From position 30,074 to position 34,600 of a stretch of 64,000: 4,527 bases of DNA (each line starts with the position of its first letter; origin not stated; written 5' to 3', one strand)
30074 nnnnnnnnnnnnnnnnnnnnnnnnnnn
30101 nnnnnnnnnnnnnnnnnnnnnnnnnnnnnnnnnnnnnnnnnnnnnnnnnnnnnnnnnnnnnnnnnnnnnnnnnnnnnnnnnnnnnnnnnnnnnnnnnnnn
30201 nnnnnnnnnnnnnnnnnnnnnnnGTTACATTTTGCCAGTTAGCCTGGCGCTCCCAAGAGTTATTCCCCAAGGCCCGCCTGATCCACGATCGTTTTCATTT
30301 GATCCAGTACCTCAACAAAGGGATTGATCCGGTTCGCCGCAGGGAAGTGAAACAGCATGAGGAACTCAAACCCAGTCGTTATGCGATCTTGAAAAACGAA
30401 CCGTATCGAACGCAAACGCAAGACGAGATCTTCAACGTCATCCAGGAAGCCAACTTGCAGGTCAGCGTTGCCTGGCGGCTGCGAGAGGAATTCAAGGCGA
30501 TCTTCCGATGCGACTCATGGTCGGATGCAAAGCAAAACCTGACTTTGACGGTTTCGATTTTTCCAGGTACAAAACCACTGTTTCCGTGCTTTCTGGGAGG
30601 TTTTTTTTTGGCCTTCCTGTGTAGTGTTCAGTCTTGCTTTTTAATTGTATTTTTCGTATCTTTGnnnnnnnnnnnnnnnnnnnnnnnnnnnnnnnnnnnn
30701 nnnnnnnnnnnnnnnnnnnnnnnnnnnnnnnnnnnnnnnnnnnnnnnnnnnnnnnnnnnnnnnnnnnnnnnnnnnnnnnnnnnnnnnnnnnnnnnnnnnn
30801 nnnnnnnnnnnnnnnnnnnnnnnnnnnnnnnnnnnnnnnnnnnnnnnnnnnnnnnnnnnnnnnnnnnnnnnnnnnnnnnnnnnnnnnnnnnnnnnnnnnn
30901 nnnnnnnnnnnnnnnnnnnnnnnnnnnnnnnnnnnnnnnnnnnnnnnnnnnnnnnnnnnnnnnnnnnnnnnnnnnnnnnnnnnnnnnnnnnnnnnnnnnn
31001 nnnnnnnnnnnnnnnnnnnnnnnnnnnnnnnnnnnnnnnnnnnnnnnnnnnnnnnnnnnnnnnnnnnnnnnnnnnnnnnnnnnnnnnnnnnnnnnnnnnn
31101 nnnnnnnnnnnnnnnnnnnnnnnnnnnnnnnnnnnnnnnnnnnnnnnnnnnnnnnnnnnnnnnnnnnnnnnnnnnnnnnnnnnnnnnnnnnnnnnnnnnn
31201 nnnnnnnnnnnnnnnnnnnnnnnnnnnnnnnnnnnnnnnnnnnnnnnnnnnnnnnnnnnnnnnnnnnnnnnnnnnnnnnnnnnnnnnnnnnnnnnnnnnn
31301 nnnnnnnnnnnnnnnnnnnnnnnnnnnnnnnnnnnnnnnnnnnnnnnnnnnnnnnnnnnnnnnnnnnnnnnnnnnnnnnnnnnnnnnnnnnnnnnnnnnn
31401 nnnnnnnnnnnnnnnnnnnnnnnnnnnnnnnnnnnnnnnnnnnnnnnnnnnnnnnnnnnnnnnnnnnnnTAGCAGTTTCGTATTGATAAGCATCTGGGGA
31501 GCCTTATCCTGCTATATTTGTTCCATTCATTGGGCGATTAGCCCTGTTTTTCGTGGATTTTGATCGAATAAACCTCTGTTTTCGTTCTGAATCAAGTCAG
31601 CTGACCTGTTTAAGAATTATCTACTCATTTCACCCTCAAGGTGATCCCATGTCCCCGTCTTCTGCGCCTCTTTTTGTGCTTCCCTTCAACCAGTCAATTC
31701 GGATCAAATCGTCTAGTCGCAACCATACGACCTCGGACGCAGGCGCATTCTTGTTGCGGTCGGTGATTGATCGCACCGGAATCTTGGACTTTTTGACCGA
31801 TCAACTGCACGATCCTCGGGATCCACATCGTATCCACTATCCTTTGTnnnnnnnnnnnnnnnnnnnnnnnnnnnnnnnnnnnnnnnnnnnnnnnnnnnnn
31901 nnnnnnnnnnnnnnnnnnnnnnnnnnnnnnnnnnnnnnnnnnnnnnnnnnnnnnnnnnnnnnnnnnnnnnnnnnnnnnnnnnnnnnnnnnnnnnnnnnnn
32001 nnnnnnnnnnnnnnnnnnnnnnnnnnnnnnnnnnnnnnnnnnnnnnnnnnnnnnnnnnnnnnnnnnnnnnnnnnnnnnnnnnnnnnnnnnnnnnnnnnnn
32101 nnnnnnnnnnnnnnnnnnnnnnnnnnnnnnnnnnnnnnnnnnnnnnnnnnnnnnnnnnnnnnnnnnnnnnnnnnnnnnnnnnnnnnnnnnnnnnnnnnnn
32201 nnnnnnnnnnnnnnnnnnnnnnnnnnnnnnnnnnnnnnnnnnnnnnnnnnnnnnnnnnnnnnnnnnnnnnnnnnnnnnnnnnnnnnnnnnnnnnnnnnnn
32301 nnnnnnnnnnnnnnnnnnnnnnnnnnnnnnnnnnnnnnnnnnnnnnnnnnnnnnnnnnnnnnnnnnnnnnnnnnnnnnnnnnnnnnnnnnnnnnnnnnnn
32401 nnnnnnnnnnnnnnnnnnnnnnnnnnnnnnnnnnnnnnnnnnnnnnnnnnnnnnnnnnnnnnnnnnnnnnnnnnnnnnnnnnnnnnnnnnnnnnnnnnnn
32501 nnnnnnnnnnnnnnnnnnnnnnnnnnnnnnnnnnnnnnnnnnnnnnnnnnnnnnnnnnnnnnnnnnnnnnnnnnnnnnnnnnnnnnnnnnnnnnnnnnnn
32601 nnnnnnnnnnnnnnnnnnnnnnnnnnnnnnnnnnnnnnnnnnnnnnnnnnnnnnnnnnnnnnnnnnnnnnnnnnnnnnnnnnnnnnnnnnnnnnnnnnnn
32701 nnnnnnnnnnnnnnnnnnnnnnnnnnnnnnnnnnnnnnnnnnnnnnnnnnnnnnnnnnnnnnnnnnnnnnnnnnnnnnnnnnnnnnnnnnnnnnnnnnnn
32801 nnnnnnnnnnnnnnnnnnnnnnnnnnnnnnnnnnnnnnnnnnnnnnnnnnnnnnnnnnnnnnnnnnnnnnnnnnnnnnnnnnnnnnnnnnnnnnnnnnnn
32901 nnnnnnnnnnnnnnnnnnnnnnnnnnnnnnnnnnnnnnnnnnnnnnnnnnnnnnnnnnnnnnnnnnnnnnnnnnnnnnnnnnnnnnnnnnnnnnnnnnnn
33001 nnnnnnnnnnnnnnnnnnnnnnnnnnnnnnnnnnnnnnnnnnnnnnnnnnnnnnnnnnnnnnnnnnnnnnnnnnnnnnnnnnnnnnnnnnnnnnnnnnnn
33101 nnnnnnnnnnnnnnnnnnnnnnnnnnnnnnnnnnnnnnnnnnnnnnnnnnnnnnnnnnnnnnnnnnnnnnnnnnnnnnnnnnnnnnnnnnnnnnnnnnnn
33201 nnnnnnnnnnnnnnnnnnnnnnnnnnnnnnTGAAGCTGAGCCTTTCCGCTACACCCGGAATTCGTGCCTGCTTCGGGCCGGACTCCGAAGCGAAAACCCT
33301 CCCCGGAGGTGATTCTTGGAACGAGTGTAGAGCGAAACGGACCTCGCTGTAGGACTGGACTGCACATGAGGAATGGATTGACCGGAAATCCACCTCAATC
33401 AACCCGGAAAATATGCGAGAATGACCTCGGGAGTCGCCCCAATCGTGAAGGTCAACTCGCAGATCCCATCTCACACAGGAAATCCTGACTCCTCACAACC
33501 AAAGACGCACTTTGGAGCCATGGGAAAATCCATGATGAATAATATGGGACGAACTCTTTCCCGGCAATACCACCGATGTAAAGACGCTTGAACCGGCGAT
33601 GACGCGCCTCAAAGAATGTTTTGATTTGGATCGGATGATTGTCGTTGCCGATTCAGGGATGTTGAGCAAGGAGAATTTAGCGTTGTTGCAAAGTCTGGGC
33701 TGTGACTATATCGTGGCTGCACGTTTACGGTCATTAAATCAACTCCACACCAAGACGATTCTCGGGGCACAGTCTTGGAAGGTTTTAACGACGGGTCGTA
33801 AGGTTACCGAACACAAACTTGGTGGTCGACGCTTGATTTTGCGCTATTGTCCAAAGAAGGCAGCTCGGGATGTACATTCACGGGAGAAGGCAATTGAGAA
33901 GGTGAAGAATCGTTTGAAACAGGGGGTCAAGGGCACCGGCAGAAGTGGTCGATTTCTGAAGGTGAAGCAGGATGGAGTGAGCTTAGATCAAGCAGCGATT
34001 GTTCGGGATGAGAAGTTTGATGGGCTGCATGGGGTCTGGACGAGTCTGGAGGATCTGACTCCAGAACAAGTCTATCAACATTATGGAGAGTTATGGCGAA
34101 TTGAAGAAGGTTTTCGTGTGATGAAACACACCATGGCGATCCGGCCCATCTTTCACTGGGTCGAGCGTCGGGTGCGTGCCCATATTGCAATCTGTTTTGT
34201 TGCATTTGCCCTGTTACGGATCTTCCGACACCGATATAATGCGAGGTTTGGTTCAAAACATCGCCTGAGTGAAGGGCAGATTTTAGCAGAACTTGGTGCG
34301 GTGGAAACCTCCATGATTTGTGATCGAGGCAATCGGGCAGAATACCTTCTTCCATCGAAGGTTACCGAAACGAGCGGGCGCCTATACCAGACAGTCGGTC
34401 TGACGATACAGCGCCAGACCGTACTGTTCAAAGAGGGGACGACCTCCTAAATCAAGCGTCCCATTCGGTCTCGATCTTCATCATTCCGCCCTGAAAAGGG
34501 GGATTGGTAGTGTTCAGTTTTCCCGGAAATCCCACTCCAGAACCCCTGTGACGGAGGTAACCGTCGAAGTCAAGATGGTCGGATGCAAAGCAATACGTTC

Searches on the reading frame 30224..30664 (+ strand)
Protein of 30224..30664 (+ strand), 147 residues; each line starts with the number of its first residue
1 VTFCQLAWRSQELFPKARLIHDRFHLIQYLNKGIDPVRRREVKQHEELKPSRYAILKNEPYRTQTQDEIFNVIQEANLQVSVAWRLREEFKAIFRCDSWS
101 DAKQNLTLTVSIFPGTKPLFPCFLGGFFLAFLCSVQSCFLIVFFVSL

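Call 11: search_protein_families(library=pfam, proteins=[window:30224-30664:+])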
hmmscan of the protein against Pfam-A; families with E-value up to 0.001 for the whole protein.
window:30224-30664:+ (147 aa): 1 family
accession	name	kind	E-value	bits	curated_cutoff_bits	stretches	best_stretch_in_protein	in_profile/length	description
PF01610.23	DDE_Tnp_ISL3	-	8.4e-21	75.3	23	1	11-107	71-172/240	Transposase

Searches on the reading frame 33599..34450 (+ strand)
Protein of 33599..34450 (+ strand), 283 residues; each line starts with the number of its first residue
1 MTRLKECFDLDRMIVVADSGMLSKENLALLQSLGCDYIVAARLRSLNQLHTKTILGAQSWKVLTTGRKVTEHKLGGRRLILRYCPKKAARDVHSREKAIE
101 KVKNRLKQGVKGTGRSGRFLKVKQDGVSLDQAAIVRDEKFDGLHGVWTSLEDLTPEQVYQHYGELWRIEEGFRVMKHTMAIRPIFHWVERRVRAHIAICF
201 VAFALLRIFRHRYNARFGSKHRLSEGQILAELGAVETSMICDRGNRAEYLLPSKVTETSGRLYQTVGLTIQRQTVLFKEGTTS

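Call 11: search_protein_families(library=pfam, proteins=[window:33599-34450:+])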
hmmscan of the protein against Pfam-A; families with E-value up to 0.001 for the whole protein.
window:33599-34450:+ (283 aa): 1 family
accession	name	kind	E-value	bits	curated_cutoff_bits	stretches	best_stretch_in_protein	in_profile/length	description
PF01609.27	DDE_Tnp_1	-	2.2e-09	37.8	23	1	14-202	79-197/200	Transposase DDE domain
